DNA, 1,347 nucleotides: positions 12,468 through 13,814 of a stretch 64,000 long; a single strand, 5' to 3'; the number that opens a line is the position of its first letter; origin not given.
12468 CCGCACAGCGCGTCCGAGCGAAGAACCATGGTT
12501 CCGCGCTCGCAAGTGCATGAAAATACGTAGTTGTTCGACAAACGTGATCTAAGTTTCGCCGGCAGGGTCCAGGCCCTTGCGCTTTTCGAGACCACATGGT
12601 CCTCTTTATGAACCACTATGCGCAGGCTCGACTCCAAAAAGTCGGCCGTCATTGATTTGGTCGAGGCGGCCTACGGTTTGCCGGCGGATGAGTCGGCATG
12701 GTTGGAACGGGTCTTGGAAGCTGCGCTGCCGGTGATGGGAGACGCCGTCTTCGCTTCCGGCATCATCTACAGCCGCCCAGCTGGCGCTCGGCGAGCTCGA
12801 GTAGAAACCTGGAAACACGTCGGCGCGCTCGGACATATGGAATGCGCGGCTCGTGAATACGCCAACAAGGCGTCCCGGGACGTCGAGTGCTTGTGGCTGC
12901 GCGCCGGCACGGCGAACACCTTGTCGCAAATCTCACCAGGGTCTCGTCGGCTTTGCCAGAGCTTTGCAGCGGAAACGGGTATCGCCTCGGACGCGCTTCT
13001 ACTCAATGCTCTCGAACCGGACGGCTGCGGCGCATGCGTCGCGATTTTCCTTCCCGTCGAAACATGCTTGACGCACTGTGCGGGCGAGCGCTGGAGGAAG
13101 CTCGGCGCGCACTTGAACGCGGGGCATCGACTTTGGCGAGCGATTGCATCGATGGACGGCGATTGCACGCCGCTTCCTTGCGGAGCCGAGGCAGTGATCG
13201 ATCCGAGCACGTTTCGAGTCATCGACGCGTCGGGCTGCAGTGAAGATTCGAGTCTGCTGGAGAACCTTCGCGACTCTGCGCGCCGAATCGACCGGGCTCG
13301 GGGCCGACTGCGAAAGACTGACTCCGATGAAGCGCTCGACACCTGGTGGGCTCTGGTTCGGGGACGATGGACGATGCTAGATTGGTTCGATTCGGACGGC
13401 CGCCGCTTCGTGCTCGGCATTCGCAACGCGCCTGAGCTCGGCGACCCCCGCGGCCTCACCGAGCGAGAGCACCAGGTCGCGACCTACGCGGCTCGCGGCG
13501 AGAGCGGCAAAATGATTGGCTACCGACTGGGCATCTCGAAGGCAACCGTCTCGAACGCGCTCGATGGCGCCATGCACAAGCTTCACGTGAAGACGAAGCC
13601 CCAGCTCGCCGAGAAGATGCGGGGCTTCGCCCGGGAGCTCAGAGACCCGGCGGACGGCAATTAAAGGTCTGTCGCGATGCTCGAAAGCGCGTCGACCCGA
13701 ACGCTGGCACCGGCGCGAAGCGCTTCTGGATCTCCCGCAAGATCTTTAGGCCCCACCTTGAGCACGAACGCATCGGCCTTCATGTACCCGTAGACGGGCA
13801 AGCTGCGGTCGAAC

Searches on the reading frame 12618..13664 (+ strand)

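Call 62: search_protein_families(library=pfam, proteins=[window:12618-13664:+], max_evalue=0.001)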
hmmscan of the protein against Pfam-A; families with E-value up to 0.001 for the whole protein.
window:12618-13664:+ (348 aa): 1 family
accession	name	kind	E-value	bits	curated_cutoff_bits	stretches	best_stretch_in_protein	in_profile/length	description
PF00196.25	GerE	-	2.9e-11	43.2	23.5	1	280-332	3-55/57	Bacterial regulatory proteins, luxR family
